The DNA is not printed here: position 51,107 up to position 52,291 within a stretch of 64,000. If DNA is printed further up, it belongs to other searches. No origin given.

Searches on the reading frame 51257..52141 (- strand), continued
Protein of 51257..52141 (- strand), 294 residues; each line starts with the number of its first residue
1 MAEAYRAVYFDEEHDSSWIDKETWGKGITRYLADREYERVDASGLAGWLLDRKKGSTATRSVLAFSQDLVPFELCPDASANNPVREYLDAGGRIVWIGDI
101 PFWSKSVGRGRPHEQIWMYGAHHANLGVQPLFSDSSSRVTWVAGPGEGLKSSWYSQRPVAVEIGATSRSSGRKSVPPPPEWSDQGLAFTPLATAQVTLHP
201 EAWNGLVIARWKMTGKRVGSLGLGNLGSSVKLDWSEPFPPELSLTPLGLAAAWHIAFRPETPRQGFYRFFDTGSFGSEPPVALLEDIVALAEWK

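Call 60: fold_search(model_id=the predicted structure, library=viral)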
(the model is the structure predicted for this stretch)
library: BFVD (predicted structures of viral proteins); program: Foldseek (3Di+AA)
matches with E <= 10: 25; with E <= 0.001: 0
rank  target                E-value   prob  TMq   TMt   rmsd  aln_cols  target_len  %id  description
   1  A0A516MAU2            7.1e-01  0.03  0.07  0.09  12.4       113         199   12  (no name in the UniProt tables at hand)
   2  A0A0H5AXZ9            1.5e+00  0.06  0.18  0.06   7.8       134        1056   10  Putative SGNH hydrolase-type esterase domain protein [Pseudomonas phage KPP21]
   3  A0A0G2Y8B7            2.2e+00  0.01  0.09  0.10  15.9       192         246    8  Uncharacterized protein [Acanthamoeba polyphaga mimivirus]
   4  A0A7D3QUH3            2.3e+00  0.08  0.17  0.23   5.0       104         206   14  Signal transduction response regulator protein receiver domain protein [Fadolivirus FV1/VV64]
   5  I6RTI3                2.3e+00  0.04  0.16  0.05   8.5       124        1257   12  (no name in the UniProt tables at hand)
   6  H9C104                2.8e+00  0.01  0.07  0.09  19.1       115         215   12  (no name in the UniProt tables at hand)
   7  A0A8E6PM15            4.1e+00  0.01  0.06  0.14  20.2        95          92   10  Uncharacterized protein [Stenotrophomonas phage BUCT609]
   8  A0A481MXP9            4.1e+00  0.01  0.07  0.08  20.0       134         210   18  (no name in the UniProt tables at hand)
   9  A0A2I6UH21            4.3e+00  0.04  0.14  0.09   6.8       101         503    8  Periplasmic serine protease [Salinibacter phage M31CR41-2]
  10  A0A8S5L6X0            4.3e+00  0.01  0.08  0.13  19.9       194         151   11  Nucleoid-associated protein [Siphoviridae sp. ct45W1]
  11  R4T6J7                5.2e+00  0.01  0.07  0.12  15.3        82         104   12  Uncharacterized protein [Haloarcula hispanica tailed virus 1]
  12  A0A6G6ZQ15            5.2e+00  0.01  0.08  0.11  17.3       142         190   10  (no name in the UniProt tables at hand)
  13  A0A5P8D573            5.9e+00  0.05  0.12  0.06  10.1        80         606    9  (no name in the UniProt tables at hand)
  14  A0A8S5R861            5.9e+00  0.01  0.08  0.10  12.9        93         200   14  Uncharacterized protein [virus sp. cti5L29]
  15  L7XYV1                6.3e+00  0.04  0.19  0.20   4.9       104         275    8  Putative ATP-dependent RNA helicase [Megavirus lba]
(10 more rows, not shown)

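Call 63: search_protein_families(library=pfam, alignment_id=A3, max_evalue=10)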
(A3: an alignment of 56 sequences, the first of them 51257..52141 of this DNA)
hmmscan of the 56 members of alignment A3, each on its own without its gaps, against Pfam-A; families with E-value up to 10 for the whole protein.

A. member 1, window:51257-52141:- (294 aa): 0 families

B. families by the number of members that match (of 56 scanned): 27 families (the first 25 are shown)
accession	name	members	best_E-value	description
PF11152.14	CCB2_CCB4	2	0.071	Cofactor assembly of complex C subunit B, CCB2/CCB4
PF16163.10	DUF4869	1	0.0059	Domain of unknown function (DUF4869)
PF18253.6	HipN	1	0.0081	Hsp70-interacting protein N N-terminal domain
PF24316.1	Tli3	1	0.012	T6SS Tli3 immunity protein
PF19047.5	HOOK_N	1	0.02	HOOK domain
PF02824.27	TGS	1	0.026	TGS domain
PF11733.13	NP1-WLL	1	0.029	Non-capsid protein NP1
PF20424.3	PilZN3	1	0.029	PilZN3 domain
PF11638.13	DnaA_N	1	0.029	DnaA N-terminal domain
PF00427.26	PBS_linker_poly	1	0.032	Phycobilisome Linker polypeptide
PF12976.13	DUF3860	1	0.037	Domain of Unknown Function with PDB structure (DUF3860)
PF03345.20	OST48_N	1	0.042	OST48, N-terminal domain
PF25717.1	Herpes_ORF32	1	0.045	Herpesvirus ORF32/34 phosphoprotein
PF14258.12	DUF4350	1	0.062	Domain of unknown function (DUF4350)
PF02697.20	VAPB_antitox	1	0.088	Putative antitoxin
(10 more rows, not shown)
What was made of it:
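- On GIFT domain (GldG, IFT52, OST48/Wbp1): Three sub-threshold hits among 56 MJECL34-family members: OST48_N 0.042, DUF4350 0.062 and IFT52_GIFT 0.18 (call 63).
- Closest known: Wbp1/OST48 beside STT3 in eukaryotic oligosaccharyltransferase. Same: Three weak single-sequence Pfam hits of MJECL34-family members fall in this group: OST48_N 0.042, DUF4350 0.062 and IFT52_GIFT 0.18 (call 63).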

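Call 65: search_solved_structures(query=A3, max_evalue=10)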
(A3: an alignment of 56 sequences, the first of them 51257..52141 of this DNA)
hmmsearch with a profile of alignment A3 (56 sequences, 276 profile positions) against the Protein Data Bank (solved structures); distinct sequences matched with E-value up to 10: 6.
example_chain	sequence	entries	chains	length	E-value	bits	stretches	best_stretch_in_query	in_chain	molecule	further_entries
5fwk_E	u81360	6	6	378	0.35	13.5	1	195-260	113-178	HSP90 CO-CHAPERONE CDC37 | Hsp90 co-chaperone Cdc37, N-terminally processed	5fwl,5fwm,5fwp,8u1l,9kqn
8gae_C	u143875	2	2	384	0.36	13.5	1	195-260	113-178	Hsp90 co-chaperone Cdc37 | Hsp90 co-chaperone Cdc37, N-terminally processed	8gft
7zr0_C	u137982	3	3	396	0.38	13.4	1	195-260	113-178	Hsp90 co-chaperone Cdc37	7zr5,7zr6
9nen_A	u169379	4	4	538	0.6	12.8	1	37-82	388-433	RNA-binding protein RO60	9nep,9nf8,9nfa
1us7_B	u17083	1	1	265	0.91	12.2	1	211-260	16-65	HSP90 CO-CHAPERONE CDC37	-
7ppr_A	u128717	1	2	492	1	12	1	113-185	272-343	UTP--glucose-1-phosphate uridylyltransferase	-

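Call 72: search_dna_similar(query=window:51257-52141:-, collection=plasmids, mode=protein, max_evalue=0.001, max_rows=15)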
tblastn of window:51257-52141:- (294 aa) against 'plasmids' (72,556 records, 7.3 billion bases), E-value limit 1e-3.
Records with a match: 1; places in all: 1; records where one place covers at least 80% of the query: 0.
Best place of each record, by identity: <60% 1.
By first word of the organism name: Methanocaldococcus 1.
By predicted mobility (MOB-suite, as given by PLSDB): non-mobilizable 1.
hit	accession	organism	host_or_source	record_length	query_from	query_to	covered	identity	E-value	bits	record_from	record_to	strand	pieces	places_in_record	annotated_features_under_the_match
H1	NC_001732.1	Methanocaldococcus jannaschii DSM 2661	-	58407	1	116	39%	33.3%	1e-6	57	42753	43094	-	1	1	hypothetical protein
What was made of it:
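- Closest known: Pfam PF27344. Same: It matches the M. jannaschii plasmid ORF at 33% identity over 116 residues (call 72).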

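Call 73: search_dna_similar(query=window:51257-52141:-, collection=phages, mode=protein, max_evalue=0.001, max_rows=15)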
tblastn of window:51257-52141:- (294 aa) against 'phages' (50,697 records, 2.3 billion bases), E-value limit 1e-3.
No match.
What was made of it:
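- Tried and rejected: Phage records gave no match either (call 73).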

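Call 74: get_annotated_region(hit=H1, flank=6000)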
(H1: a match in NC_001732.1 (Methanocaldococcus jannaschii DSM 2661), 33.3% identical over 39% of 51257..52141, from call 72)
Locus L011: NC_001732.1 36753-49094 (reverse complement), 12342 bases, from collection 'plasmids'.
description: Methanocaldococcus jannaschii DSM 2661 plasmid pDSM2661_1, complete sequence
organism: Methanocaldococcus jannaschii DSM 2661 (NCBI taxid 243232)
taxonomy: Archaea; Euryarchaeota; Methanococci; Methanococcales; Methanocaldococcaceae; Methanocaldococcus; Methanocaldococcus jannaschii; Methanocaldococcus jannaschii DSM 2661
host: -; source: -; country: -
typing (MOB-suite, as given by PLSDB): non-mobilizable; replicon rep_cluster_1119,rep_cluster_88
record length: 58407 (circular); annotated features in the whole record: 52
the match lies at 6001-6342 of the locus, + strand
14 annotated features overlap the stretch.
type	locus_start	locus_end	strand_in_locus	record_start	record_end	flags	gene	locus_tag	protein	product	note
CDS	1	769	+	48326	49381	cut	-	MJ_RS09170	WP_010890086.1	transglutaminase-like domain-containing protein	-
CDS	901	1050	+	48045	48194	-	-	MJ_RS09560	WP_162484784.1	hypothetical protein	-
CDS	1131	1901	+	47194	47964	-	-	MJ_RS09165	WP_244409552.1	PIN domain-containing protein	-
CDS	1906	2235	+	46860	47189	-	-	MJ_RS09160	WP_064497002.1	hypothetical protein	-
CDS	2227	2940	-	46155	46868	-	-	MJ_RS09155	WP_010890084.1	hypothetical protein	-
CDS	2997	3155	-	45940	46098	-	-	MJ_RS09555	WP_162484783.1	hypothetical protein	-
CDS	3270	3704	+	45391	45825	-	-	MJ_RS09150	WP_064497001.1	EVE domain-containing protein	-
CDS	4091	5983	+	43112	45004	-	-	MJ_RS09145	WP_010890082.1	ATP-dependent endonuclease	-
CDS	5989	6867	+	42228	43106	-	-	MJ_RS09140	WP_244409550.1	hypothetical protein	-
CDS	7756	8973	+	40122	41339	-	-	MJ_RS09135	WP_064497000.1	hypothetical protein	-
CDS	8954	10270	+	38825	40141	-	-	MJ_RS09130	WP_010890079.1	hypothetical protein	-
CDS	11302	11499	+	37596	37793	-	-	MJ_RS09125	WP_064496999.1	antitoxin family protein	-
CDS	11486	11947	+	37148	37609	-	-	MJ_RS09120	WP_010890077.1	type II toxin-antitoxin system VapC family toxin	-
CDS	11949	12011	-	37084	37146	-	-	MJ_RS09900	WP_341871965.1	hypothetical protein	-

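Call 75: search_protein_families(library=padloc, proteins=[L011:4091-5983:+, L011:5989-6867:+, L004:4679-7024:+, L004:10718-12235:-, L004:12629-13771:-, L007:5497-6909:+, L007:6953-8230:+, L007:8348-9973:+, L004:9885-10682:-], max_evalue=0.0001)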
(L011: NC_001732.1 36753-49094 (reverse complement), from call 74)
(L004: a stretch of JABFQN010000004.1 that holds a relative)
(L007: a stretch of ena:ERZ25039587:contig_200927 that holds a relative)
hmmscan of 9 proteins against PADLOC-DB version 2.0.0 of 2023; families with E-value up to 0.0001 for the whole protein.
L011:4091-5983:+ (630 aa): 131 families (the best 25 are shown)
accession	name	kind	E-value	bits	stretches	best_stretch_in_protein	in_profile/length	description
PDLC02979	AriA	-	1.9e-34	118.1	1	1-351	1-373/373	-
PDLC00094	GajA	-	5e-32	109.1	2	304-490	299-467/569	AAA ATPase domain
PDLC02358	Old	-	8.7e-31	105.3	2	303-513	282-480/578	Old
PDLC00096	GajA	-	6.7e-25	85.9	2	306-488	289-464/630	AAA ATPase domain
PDLC03878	NsnB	-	2.5e-24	84.7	1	3-355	2-285/345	-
PDLC00091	GajA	-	3.6e-24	83.6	2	304-436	295-416/627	AAA ATPase domain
PDLC00062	GajA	-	4.3e-24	82.9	2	1-46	1-46/639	AAA ATPase domain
PDLC02981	AriAB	-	4.9e-24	83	2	305-352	330-378/694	-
PDLC04135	mad3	-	3.6e-23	80.7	2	2-153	1-112/374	mads_3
PDLC02980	AriA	-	5.1e-23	80.5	2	269-351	221-303/304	-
PDLC00067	GajA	-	6.1e-23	79.1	2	305-537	304-530/604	AAA ATPase domain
PDLC00093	GajA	-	4.3e-22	76.6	2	305-439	381-522/736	AAA ATPase domain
PDLC00066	GajA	-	8e-22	75.5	2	307-587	280-525/567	AAA ATPase domain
PDLC00070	GajA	-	1.3e-21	74.8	2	304-477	289-449/596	AAA ATPase domain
PDLC00090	GajA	-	7e-21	72.6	2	1-48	1-50/659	AAA ATPase domain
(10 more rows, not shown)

L011:5989-6867:+ (292 aa): 0 families

L004:4679-7024:+ (781 aa): 10 families
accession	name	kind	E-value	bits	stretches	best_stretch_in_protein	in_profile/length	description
PDLC02419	Aga_SIR2-PNTD1-PNTD2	-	6.6e-09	33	1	105-235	93-216/558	Class I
PDLC02401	Aga_SIR2-PNTD1-PNTD2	-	3.3e-08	30.8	1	105-235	66-189/524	Class I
PDLC04082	SIR2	-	4.8e-07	27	1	105-166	101-164/345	-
PDLC04087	SIR2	-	2.8e-06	24.4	1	94-192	93-195/343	-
PDLC00407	ThsA1|ThsA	-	3.1e-06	24.1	1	108-199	83-161/478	STALD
PDLC02408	Aga_SIR2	-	5.2e-06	23.8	1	123-192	141-202/343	Class II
PDLC04081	SIR2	-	1.4e-05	22.5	1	125-192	132-207/345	-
PDLC00409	ThsA1|ThsA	-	2.3e-05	21.9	1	109-234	85-199/242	STALD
PDLC04084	SIR2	-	2.3e-05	21.8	0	131-197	180-256/414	-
PDLC04088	SIR2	-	9.3e-05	19.7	0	132-212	175-253/390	-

L004:10718-12235:- (505 aa): 3 families
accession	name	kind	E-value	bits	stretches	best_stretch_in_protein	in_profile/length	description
PDLC02707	PbeA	-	1.6e-13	48.2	2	286-330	374-416/672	PbeA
PDLC02704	PbeA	-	6.9e-12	42.6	2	292-330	383-421/682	PbeA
PDLC02706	PbeA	-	3e-05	20.8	0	209-277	269-343/722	PbeA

L004:12629-13771:- (380 aa): 6 families
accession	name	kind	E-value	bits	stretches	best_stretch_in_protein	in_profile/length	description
PDLC04903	PDC-S09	-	2.3e-10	38.7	1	15-80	5-71/108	-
PDLC04902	PDC-S09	-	2.8e-08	32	1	22-61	9-48/97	-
PDLC04906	PDC-S09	-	4e-08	31.5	1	14-62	4-52/98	-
PDLC04904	PDC-S09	-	4e-08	31.4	1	17-62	8-53/104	-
PDLC04907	PDC-S09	-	1.3e-06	26.5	1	12-63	5-56/114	-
PDLC04905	PDC-S09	-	6.6e-05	21.2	0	22-63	9-51/101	-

L007:5497-6909:+ (470 aa): 24 families
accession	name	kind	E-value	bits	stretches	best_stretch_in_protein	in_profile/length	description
PDLC00855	E1-E2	-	3.7e-14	50.7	1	190-261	297-365/579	E1-E2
PDLC00848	E1-E2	-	3.2e-13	46.8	1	188-296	367-472/607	E1-E2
PDLC00844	E1-E2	-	8.6e-13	45.7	1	178-274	259-351/489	E1-E2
PDLC00837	E1-E2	-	2.5e-12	44.4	1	190-311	320-442/593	E1-E2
PDLC00829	E1-E2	-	8.2e-12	42.9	1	191-311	167-284/426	E1-E2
PDLC00846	E1-E2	-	4.4e-11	40.1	1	194-298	316-419/587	E1-E2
PDLC00836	E1-E2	-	4.3e-10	36.8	1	190-237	336-383/602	E1-E2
PDLC00832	E1-E2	-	7.9e-10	35.5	1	190-239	333-382/588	E1-E2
PDLC00840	E1-E2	-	1.2e-09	35.8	1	195-294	213-310/458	E1-E2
PDLC00839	E1-E2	-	3.9e-09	33.3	1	188-239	363-415/602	E1-E2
PDLC00850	E1-E2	-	5.4e-09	33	1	193-240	313-359/566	E1-E2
PDLC00856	E1-E2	-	7.6e-09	32.6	1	165-238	291-365/573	E1-E2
PDLC00843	E1-E2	-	4.3e-08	30.1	1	190-240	313-364/575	E1-E2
PDLC00828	E1-E2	-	7.8e-08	30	1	191-259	171-236/431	E1-E2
PDLC00852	E1-E2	-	1e-07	28.9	1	188-237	319-368/546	E1-E2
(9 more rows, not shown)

L007:6953-8230:+ (425 aa): 7 families
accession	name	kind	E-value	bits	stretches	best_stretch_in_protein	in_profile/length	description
PDLC02402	Aga_SIR2-PNTD1-PNTD2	-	8.3e-24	81.7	1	180-395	588-808/876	Class I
PDLC02415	Aga_REase-PNTD1-PNTD2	-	1.2e-20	71.8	1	169-397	150-379/423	Class I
PDLC02418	Aga_SIR2-Kinase-PNTD1-PNTD2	-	2.4e-19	67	1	180-395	466-686/756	Class I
PDLC02398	Aga_REase-PNTD1-PNTD2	-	2.3e-18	64.4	1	168-399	152-386/429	Class I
PDLC05062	PDC-S66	-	1.6e-12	45.5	1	6-101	149-242/282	-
PDLC02417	Aga_REase_Archaea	-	1.3e-07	29.4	1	175-389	160-361/416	Class I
PDLC02399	Aga_REase-PNTD1-PNTD2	-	6.5e-07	26.6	1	217-392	242-421/463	Class I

L007:8348-9973:+ (542 aa): 15 families
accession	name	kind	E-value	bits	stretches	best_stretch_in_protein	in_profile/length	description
PDLC02376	pAgo_I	-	2.9e-140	466.4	1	4-501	2-450/455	Class I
PDLC02436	pAgo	-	1.9e-114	381.1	1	5-499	7-452/460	-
PDLC02378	pAgo_I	-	8.8e-92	306.5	1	3-494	2-481/493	Class I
PDLC02392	pAgo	-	3.3e-71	238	1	208-492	49-331/346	-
PDLC02377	pAgo_I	-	1.9e-51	173.2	2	212-493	161-444/457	Class I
PDLC02384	pAgo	-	9.8e-40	134.6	1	211-488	730-1012/1030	-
PDLC02420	Aga_SIR2-PNTD1-PNTD2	-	5e-32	109.1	1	246-488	736-992/1010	Class I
PDLC02428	PprPIWI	-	6.1e-23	79.4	1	214-492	402-652/666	-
PDLC02397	pAgo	-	2.3e-13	47.9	1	211-491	312-566/578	-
PDLC02394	pAgo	-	2.6e-12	43.3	1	246-485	853-1094/1121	-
PDLC02388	pAgo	-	1.4e-08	31.5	1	211-366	441-578/716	-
PDLC02386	pAgo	-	1.5e-07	28.3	1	227-393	444-593/697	-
PDLC02389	pAgo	-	2.5e-06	24.2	1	226-497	472-726/733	-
PDLC02381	pAgo_II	-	9.9e-06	22.3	0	212-491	329-597/617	Class II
PDLC02379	pAgo_II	-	1.6e-05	21.6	0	381-490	594-700/724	Class II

L004:9885-10682:- (265 aa): 0 families

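Call 78: find_encoding_contigs(protein=P0011, flank=4000, max_places=2)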
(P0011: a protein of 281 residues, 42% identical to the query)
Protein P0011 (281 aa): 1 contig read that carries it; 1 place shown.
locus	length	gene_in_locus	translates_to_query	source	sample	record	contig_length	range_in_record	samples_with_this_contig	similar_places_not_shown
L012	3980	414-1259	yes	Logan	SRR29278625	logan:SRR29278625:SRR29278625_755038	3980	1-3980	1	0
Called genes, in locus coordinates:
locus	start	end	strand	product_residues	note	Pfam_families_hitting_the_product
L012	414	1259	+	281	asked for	PF27344:MJECL34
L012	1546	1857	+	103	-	-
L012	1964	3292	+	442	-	PF14082:SduA_C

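Call 82: find_related_loci(query=A1, collection=metagenome_contigs, flank=8000)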
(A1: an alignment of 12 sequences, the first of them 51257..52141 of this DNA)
Query A1 (294 aa) in metagenome_contigs; peptide patterns used: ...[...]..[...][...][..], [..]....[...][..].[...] (x = any residue, [..] = any of these).
76 stretches matched a pattern; 8 encode a relative of the query (tblastn E <= 1e-3); 8 distinct loci.
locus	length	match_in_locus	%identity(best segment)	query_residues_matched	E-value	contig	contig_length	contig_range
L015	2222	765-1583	46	7-294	1e-78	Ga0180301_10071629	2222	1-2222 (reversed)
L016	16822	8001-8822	45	3-291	7e-73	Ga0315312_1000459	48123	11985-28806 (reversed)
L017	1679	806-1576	39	7-291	5e-56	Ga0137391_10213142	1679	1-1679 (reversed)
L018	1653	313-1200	32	6-292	1e-41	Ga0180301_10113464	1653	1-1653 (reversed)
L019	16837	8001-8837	41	6-291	5e-64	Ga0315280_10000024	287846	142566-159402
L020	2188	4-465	44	126-294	3e-37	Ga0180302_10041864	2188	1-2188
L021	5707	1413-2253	40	7-291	2e-36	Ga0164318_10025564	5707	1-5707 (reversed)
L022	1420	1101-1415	54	134-239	7e-34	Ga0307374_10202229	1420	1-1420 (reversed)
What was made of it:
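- Tried and rejected: It was repeated with A1 (call 82).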

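Call 86: search_protein_families(library=pfam, proteins=[L016:5232-6038:-, L016:8987-10243:-, L016:10243-10896:-, L016:10937-12577:-, L016:4602-5132:+, L019:1459-4371:-, L019:5302-6372:+, L019:10812-11441:-, L019:11432-12184:-, L019:12194-13294:-], max_evalue=0.001)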
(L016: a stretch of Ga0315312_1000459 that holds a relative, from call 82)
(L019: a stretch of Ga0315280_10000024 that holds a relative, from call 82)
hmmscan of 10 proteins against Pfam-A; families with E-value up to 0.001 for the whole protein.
L016:5232-6038:- (268 aa): 1 family
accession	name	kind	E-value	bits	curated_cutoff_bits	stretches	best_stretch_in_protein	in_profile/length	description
PF19952.5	DUF6414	-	5.6e-23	82.5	25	1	5-267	1-283/283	Domain of unknown function (DUF6414)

L016:8987-10243:- (418 aa): 1 family
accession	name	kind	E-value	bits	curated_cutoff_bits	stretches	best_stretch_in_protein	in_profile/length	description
PF13489.12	Methyltransf_23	-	0.00014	22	27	1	254-380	62-160/164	Methyltransferase domain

L016:10243-10896:- (217 aa): 0 families

L016:10937-12577:- (546 aa): 0 families

L016:4602-5132:+ (176 aa): 0 families

L019:1459-4371:- (970 aa): 1 family
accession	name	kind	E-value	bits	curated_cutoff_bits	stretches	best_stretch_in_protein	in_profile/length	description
PF09250.16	Prim-Pol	-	6e-07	30.5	22.8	1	15-170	1-136/158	Bifunctional DNA primase/polymerase, N-terminal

L019:5302-6372:+ (356 aa): 0 families

L019:10812-11441:- (209 aa): 4 families
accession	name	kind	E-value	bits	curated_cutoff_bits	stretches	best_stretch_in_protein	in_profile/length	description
PF12804.13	NTP_transf_3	-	5.9e-20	72.5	27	1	5-127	1-121/160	MobA-like NTP transferase domain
PF02348.25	CTP_transf_3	-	6.4e-12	46.2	22.6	1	21-122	15-119/217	Cytidylyltransferase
PF01128.25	IspD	-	2.1e-09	37.9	27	1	4-135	2-134/221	2-C-methyl-D-erythritol 4-phosphate cytidylyltransferase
PF00483.29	NTP_transferase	-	1.8e-07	31.4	21.2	1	5-67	2-68/245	Nucleotidyl transferase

L019:11432-12184:- (250 aa): 1 family
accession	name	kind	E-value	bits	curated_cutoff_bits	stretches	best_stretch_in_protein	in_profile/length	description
PF02654.20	CobS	-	1.1e-41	143.7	23.2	1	9-240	2-206/207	Cobalamin-5-phosphate synthase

L019:12194-13294:- (366 aa): 1 family
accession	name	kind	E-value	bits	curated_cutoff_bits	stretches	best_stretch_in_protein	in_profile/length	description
PF02277.22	DBI_PRT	-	2.2e-05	24.4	22.6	1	136-274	133-268/329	Phosphoribosyltransferase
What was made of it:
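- Relatives sit in defence or mobile regions (calls 74, 75, 78, 86).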
